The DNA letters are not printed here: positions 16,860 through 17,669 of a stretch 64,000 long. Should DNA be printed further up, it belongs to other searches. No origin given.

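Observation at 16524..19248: SMR-like exporter + pyruvoyl arginine decarboxylase (PdaD-like) + NodU/CmcH carbamoyltransferase cluster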

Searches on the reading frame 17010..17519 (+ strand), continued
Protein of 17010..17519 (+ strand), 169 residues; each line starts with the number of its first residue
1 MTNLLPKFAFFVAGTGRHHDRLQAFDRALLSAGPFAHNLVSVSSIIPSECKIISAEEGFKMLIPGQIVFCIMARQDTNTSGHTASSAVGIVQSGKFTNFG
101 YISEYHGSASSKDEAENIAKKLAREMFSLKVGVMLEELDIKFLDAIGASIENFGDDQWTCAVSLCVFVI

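Call 37: find_related_loci(query=A3, collection=genome_contigs, flank=7000)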
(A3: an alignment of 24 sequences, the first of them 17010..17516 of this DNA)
Query A3 (169 aa) in genome_contigs; peptide patterns used: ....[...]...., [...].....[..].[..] (x = any residue, [..] = any of these).
128 stretches matched a pattern; 113 encode a relative of the query (tblastn E <= 1e-3); the best 80 are kept; 80 distinct loci.
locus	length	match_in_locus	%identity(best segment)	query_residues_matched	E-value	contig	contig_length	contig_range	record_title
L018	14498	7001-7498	62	3-168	2e-71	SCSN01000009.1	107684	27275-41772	MAG: Patescibacteria group bacterium isolate FW215_bin.14 FW215_bin.14-61087, whole genome shotgun sequence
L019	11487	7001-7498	61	4-169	4e-70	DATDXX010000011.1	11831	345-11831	MAG TPA_asm: Candidatus Paceibacterota bacterium isolate SMAG_U8150 k141_491778, whole genome shotgun sequence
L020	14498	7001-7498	61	4-169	8e-69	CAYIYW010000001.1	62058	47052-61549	MAG TPA_asm: uncultured Candidatus Saccharibacteria bacterium isolate ERP119705_co9_37 genome assembly, contig: NODE_329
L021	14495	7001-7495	61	4-169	1e-65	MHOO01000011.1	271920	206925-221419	MAG: Candidatus Staskawiczbacteria bacterium RIFCSPHIGHO2_01_FULL_39_25 rifcsphigho2_01_scaffold_552, whole genome shotg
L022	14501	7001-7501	60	3-169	9e-66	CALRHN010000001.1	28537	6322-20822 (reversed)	MAG: Candidatus Nomurabacteria bacterium isolate Ike-100m-35 genome assembly, contig: Ike-100-c562, whole genome shotgun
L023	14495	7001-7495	55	4-169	4e-59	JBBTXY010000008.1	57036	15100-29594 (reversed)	MAG: Patescibacteria group bacterium isolate H51-bin041_1 H51_bin041_1_000000000008, whole genome shotgun sequence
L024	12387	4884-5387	56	1-169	1e-57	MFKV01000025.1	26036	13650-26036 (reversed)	MAG: Candidatus Kaiserbacteria bacterium RIFCSPHIGHO2_01_FULL_54_36 rifcsphigho2_01_scaffold_4946, whole genome shotgun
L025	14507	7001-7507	52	1-169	6e-57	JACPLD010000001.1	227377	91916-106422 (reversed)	MAG: Candidatus Kaiserbacteria bacterium isolate NC_groundwater_512_Ag_S-0.1um_55_27 S35_SO-1_scaffold_29624, whole geno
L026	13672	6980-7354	47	3-127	1e-35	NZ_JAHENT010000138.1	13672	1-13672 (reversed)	MAG: Methanohalobium sp. isolate BinSanityLC-kmean-bin_14-bin_0-refined_8 c_000009991814, whole genome shotgun sequence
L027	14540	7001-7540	39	2-167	7e-35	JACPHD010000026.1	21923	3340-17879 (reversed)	MAG: Parcubacteria group bacterium isolate NC_groundwater_405_Ag_B-0.1um_41_14 GD18-4_B1_scaffold_826649, whole genome s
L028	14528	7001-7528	39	6-167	1e-34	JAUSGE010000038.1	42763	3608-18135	MAG: bacterium isolate E14_metabat.bin.105 E14_k141_1554436, whole genome shotgun sequence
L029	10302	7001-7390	42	4-133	1e-33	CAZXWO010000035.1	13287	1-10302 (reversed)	MAG TPA_asm: uncultured Thermoplasmata archaeon isolate SRP319275_co4_110 genome assembly, contig: NODE_2789_length_1328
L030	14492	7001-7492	41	1-169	1e-33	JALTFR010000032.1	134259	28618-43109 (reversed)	MAG: Thermoplasmata archaeon isolate S014_metabat2_scaf2bin.124 S014_NODE_3_length_134259_cov_4.260154, whole genome sho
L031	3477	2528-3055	37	6-167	1e-33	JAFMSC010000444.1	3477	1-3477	MAG: Hyphomicrobiaceae bacterium isolate Bacteria.bin_48 NODE_22616_length_3477_cov_0.859952, whole genome shotgun seque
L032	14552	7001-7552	36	1-169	6e-33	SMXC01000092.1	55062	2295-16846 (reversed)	MAG: Caldithrix sp. isolate N075bin58 k141_468060, whole genome shotgun sequence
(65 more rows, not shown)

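Call 39: search_protein_families(library=pfam, proteins=[L010:5421-6017:+, L012:5316-5906:+, L014:5312-5935:+, L015:5422-5997:+, L010:8300-9139:+, L014:8320-9168:+], max_evalue=1)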
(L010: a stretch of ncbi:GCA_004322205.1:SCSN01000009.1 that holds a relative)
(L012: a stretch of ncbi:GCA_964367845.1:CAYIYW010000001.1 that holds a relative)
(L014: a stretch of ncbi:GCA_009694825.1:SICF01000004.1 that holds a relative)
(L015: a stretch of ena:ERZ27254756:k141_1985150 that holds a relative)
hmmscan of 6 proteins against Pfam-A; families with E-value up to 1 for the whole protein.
L010:5421-6017:+ (198 aa): 0 families

L012:5316-5906:+ (196 aa): 1 family
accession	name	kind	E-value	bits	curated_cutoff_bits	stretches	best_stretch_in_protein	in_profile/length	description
PF07281.17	INSIG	-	0.0013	18.8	28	1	15-131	50-154/211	Insulin-induced protein (INSIG)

L014:5312-5935:+ (207 aa): 2 families
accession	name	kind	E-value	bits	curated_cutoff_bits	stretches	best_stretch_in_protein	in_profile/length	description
PF05969.16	PSII_Ycf12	-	0.1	13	24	1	79-96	14-31/33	Photosystem II complex subunit Ycf12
PF07937.16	DUF1686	-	0.23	11.8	25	1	21-116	9-104/182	Protein of unknown function (DUF1686)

L015:5422-5997:+ (191 aa): 5 families
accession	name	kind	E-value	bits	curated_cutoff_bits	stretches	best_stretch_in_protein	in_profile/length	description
PF13962.11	PGG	-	0.0016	18.7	24.1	1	56-155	6-104/116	Domain of unknown function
PF07281.17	INSIG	-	0.013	15.6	28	1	67-128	95-154/211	Insulin-induced protein (INSIG)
PF10031.14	DUF2273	-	0.32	11.5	25.4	1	110-126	14-30/48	Small integral membrane protein (DUF2273)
PF12811.12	BaxI_1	-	0.43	10.6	26.2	0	31-101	74-144/233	Bax inhibitor 1 like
PF09843.14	DUF2070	-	0.87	8.3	30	1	43-155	87-199/561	Predicted membrane protein (DUF2070)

L010:8300-9139:+ (279 aa): 1 family
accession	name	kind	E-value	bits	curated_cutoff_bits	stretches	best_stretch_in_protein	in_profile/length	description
PF11239.13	DUF3040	-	0.16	12.7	24.7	1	196-234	44-81/84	Protein of unknown function (DUF3040)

L014:8320-9168:+ (282 aa): 0 families

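Call 50: search_protein_families(library=ncbifam, proteins=[L014:2428-3843:+, L010:5421-6017:+], max_evalue=0.01)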
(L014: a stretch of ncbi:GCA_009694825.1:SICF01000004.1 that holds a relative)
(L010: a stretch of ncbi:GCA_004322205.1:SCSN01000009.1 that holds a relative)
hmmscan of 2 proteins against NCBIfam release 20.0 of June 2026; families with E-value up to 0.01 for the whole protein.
L014:2428-3843:+ (471 aa): 0 families

L010:5421-6017:+ (198 aa): 0 families

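Call 58: search_solved_structures(query=A4, max_evalue=10, show_alignments=2)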
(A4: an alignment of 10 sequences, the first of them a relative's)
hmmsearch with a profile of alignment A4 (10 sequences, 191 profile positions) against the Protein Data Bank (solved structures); distinct sequences matched with E-value up to 10: 1.
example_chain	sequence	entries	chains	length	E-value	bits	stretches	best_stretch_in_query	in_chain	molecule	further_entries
4rng_A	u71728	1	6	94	0.049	16.4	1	2-85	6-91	MtN3/saliva family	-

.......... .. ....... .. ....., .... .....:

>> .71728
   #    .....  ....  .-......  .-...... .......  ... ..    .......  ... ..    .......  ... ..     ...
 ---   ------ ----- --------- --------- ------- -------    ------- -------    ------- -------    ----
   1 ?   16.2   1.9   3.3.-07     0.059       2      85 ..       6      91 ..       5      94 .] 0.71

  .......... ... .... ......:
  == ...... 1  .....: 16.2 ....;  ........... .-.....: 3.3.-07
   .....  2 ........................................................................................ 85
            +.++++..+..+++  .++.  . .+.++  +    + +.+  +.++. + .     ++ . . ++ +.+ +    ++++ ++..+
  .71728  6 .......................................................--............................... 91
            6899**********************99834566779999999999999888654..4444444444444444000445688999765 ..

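Call 81: search_protein_families(library=pfam, alignment_id=A4, max_evalue=5)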
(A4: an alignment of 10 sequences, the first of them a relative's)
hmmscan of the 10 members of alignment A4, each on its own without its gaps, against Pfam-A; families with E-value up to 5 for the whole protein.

A. member 1, L010:5421-6014:+ (198 aa): 2 families
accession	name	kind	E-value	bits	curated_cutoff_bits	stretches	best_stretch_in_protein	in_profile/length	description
PF15872.10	SRTM1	-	1.6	9.4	27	1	123-167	16-58/103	Serine-rich and transmembrane domain-containing protein 1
PF20556.3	DUF6768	-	3.1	7.9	27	1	7-50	45-88/123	Family of unknown function (DUF6768)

B. families by the number of members that match (of 10 scanned): 15 families
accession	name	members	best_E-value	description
PF07281.17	INSIG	2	0.0013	Insulin-induced protein (INSIG)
PF13962.11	PGG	1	0.0016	Domain of unknown function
PF09586.16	YfhO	1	0.054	Bacterial membrane protein YfhO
PF05969.16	PSII_Ycf12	1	0.1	Photosystem II complex subunit Ycf12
PF07937.16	DUF1686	1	0.23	Protein of unknown function (DUF1686)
PF15038.11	Jiraiya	1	0.25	Jiraiya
PF10031.14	DUF2273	1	0.32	Small integral membrane protein (DUF2273)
PF12811.12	BaxI_1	1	0.43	Bax inhibitor 1 like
PF09843.14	DUF2070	1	0.87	Predicted membrane protein (DUF2070)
PF07589.16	PEP-CTERM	1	1.4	PEP-CTERM motif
PF13567.11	DUF4131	1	1.5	Domain of unknown function (DUF4131)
PF15872.10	SRTM1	1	1.6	Serine-rich and transmembrane domain-containing protein 1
PF09335.16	VTT_dom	1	1.6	VTT domain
PF14256.11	YwiC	1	2.6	YwiC-like protein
PF20556.3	DUF6768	1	3.1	Family of unknown function (DUF6768)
